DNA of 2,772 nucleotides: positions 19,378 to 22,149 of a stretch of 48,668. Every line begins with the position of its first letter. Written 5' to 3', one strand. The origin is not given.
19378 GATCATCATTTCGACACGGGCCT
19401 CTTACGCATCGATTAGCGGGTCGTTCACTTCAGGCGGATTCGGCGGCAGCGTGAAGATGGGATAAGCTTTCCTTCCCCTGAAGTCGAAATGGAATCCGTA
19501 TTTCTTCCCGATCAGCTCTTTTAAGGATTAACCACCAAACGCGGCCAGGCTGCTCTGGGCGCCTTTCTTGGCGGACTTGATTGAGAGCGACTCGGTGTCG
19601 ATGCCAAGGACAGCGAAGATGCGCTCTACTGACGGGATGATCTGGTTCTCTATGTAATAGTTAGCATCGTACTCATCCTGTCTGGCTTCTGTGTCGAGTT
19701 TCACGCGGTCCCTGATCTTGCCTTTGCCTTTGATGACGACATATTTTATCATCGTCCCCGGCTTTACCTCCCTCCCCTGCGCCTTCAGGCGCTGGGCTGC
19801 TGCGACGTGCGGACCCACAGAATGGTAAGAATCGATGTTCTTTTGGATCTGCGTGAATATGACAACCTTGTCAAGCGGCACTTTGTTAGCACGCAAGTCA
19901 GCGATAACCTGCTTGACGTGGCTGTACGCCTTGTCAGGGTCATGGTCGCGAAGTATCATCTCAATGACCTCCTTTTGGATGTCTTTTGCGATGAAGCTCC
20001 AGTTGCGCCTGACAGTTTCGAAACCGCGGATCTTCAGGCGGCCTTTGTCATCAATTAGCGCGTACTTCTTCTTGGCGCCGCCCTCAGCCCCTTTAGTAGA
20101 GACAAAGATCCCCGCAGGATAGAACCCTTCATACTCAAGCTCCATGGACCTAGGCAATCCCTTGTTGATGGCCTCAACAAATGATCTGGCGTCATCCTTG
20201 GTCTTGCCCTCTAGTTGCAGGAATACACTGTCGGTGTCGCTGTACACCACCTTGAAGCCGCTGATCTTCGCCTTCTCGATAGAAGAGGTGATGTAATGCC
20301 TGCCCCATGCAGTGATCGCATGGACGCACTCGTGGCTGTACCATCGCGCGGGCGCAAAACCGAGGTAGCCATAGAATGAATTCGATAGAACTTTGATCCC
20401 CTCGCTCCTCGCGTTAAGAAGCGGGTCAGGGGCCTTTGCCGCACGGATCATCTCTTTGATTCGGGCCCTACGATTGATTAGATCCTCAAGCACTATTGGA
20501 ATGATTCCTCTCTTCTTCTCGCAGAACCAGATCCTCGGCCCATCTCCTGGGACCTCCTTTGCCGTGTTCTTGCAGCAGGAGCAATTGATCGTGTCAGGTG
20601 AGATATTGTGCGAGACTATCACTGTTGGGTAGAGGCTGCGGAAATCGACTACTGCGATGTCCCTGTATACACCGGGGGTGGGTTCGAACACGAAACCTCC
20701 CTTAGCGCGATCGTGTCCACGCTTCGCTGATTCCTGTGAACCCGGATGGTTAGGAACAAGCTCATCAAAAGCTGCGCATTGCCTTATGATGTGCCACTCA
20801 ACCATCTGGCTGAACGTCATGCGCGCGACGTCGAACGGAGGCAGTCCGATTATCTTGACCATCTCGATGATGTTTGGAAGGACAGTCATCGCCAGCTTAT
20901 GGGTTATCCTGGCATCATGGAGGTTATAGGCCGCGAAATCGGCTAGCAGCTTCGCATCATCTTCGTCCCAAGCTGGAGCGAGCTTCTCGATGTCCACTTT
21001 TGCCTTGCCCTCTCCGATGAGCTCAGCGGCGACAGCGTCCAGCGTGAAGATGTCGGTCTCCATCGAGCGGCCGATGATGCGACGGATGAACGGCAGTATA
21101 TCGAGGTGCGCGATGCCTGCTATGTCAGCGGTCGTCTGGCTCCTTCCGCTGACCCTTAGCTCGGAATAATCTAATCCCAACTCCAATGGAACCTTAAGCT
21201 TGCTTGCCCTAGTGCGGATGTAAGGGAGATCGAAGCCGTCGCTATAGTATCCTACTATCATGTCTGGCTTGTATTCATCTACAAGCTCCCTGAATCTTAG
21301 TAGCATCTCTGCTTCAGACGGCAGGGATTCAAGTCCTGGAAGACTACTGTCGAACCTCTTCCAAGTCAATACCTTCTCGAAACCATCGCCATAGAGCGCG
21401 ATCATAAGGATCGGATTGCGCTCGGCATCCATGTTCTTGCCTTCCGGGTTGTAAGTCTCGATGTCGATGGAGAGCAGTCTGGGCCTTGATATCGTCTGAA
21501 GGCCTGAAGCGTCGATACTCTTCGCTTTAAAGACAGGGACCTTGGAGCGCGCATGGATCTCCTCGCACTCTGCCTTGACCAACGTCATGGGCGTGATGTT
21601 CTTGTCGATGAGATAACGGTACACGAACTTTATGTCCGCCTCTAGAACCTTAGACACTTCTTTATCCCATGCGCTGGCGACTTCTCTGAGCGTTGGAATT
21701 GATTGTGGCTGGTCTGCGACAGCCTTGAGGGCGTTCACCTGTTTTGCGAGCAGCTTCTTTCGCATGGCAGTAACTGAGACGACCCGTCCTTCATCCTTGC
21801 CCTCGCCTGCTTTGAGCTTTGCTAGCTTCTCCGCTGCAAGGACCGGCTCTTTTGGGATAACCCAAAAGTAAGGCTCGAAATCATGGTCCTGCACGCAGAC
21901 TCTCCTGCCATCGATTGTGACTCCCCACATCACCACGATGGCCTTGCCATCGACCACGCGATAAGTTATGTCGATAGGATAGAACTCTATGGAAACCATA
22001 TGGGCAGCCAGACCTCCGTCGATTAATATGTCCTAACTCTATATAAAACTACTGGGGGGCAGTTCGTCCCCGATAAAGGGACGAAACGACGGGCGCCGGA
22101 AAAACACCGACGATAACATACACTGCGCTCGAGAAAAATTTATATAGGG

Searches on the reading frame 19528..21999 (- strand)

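Call 12: search_protein_families(library=pfam, proteins=[window:19528-21999:-], max_evalue=0.0001)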
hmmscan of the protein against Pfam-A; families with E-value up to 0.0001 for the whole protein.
window:19528-21999:- (823 aa): 3 families
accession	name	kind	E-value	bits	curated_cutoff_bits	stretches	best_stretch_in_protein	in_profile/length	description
PF00136.26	DNA_pol_B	-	1.8e-65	222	23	1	397-796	12-451/453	DNA polymerase family B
PF03104.25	DNA_pol_B_exo1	-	9.4e-30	104.2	23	1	117-307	2-230/242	DNA polymerase family B, exonuclease domain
PF10108.15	DNA_pol_B_exo2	-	4.3e-05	23.7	24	1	228-356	36-159/213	Predicted 3'-5' exonuclease related to the exonuclease domain of PolB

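Call 18: search_protein_families(library=ncbifam, proteins=[window:19528-21999:-], max_evalue=0.00001)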
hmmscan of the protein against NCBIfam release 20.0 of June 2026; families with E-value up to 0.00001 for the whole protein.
window:19528-21999:- (823 aa): 9 families
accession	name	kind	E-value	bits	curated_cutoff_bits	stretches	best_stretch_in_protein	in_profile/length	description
TIGR00592.1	pol2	superfamily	3.6e-94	316.8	239.95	2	432-795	800-1175/1176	DNA polymerase (pol2)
NF004421.0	PRK05762.1-2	equivalog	1.2e-81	275.2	570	1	81-806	75-788/795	DNA polymerase II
NF004417.0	PRK05761.1-3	equivalog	4.2e-72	243.4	780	1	9-806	41-852/858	DNA-directed DNA polymerase I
NF004418.0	PRK05761.1-4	subfamily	9.4e-66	222.5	692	1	424-812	315-707/717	type B DNA-directed DNA polymerase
NF004419.0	PRK05761.1-5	equivalog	5.9e-64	216.4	1285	1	7-806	103-921/932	DNA-directed DNA polymerase I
NF004422.0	PRK05762.1-4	equivalog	1.5e-56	192.3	1103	1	111-805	98-781/789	DNA polymerase II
NF004415.0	PRK05761.1-1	equivalog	4.6e-52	177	1289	1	174-804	226-863/883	DNA-directed DNA polymerase I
NF004420.0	PRK05762.1-1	equivalog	6.8e-49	167.2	1435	1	117-798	102-768/783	DNA polymerase II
NF004416.0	PRK05761.1-2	equivalog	2.4e-39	135.3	516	1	374-783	257-635/665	type B DNA-directed DNA polymerase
